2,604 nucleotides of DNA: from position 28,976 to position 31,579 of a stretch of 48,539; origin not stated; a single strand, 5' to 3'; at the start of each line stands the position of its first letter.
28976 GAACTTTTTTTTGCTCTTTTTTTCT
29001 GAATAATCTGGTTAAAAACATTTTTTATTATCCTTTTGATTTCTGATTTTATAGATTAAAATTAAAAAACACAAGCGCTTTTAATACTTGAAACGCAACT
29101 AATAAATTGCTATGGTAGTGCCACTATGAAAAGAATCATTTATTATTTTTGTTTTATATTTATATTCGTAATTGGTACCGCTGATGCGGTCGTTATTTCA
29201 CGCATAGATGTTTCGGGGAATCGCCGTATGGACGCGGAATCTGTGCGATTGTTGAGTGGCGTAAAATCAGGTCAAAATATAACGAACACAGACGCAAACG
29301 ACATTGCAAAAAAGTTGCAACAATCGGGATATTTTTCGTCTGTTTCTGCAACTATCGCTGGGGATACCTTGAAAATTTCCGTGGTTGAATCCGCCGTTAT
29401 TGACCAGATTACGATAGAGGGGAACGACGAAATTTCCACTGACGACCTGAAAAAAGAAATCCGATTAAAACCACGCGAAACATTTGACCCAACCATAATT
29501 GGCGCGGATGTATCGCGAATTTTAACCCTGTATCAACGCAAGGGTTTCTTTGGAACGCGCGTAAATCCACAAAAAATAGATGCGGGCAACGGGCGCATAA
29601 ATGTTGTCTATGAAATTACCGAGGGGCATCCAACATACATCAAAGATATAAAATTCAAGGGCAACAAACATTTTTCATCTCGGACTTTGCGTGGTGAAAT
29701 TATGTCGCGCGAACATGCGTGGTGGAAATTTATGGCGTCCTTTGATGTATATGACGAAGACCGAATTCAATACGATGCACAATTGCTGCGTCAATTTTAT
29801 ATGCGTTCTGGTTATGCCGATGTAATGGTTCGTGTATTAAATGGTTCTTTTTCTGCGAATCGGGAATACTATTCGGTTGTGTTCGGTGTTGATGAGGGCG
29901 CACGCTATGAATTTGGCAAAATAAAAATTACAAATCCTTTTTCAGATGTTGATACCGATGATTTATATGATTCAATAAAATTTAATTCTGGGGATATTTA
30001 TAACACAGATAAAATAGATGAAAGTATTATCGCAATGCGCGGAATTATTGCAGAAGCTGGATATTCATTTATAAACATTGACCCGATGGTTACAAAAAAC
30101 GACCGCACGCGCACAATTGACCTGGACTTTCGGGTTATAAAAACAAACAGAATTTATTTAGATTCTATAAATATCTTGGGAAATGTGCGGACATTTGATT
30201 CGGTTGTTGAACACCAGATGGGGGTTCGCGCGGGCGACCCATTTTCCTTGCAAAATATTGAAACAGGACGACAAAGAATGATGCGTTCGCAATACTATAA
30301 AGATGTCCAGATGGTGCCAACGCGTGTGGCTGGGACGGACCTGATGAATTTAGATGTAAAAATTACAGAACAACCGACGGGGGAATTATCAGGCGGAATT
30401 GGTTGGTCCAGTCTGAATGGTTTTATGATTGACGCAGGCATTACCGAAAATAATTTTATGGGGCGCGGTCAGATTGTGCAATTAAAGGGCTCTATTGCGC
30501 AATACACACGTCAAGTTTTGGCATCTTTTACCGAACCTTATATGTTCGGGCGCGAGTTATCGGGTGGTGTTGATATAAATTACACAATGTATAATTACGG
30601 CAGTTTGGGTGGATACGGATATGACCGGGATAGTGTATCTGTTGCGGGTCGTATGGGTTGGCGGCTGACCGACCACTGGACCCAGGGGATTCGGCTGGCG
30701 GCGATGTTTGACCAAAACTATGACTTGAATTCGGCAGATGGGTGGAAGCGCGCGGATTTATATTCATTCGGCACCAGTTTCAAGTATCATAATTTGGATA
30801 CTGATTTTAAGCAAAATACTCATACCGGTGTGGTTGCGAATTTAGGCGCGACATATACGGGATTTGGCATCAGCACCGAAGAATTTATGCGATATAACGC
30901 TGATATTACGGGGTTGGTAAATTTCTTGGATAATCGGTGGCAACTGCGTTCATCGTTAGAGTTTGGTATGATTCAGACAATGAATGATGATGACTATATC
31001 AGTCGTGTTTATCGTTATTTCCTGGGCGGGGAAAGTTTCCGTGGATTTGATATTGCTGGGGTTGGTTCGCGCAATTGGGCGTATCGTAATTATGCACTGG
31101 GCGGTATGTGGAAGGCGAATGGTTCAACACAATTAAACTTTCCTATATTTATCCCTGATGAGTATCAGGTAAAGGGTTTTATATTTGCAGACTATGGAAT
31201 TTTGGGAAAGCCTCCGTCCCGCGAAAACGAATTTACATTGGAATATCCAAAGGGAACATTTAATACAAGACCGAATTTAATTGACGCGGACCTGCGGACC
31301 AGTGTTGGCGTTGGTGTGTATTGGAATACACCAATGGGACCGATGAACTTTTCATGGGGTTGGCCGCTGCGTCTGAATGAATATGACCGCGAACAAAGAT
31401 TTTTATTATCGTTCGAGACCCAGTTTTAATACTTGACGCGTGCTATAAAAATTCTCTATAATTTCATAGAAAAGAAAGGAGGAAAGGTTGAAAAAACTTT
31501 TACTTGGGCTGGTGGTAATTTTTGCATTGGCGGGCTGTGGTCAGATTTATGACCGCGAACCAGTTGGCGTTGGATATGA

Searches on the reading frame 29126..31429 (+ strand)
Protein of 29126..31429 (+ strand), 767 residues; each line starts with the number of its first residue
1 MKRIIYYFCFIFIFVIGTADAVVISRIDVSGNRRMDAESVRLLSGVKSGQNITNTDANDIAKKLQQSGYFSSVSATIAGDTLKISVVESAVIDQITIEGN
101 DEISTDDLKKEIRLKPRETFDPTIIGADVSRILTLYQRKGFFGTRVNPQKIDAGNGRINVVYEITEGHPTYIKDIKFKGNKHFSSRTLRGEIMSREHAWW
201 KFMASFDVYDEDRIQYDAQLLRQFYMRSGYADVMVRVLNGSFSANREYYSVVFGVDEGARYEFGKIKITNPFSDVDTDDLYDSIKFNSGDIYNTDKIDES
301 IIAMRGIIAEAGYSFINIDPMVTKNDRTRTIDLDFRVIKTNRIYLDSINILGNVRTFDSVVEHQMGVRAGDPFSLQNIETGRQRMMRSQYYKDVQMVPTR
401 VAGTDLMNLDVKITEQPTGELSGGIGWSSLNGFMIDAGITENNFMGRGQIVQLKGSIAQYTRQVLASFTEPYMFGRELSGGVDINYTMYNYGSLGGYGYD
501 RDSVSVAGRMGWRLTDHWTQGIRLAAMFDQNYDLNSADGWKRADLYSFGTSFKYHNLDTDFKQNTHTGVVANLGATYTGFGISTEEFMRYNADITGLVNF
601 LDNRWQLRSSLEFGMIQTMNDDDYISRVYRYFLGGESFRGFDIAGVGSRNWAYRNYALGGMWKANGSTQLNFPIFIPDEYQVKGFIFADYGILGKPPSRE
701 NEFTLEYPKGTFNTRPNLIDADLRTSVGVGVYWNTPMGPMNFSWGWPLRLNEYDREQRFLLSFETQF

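Call 52: search_protein_families(library=pfam, proteins=[window:29126-31429:+], max_evalue=0.001)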
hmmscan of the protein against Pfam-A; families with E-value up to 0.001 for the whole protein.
window:29126-31429:+ (767 aa): 4 families
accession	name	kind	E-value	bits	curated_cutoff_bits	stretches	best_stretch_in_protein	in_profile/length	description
PF07244.20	POTRA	-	6.7e-59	197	21.3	5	91-167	2-79/79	Surface antigen variable number repeat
PF01103.29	Omp85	-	2.3e-41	142.8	24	1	443-764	1-322/325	Omp85 superfamily domain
PF08478.15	POTRA_1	-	1.7e-15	57.5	23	1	24-88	3-68/69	POTRA domain, FtsQ-type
PF08479.16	POTRA_2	-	4e-06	27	24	0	92-160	3-73/76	POTRA domain, ShlB-type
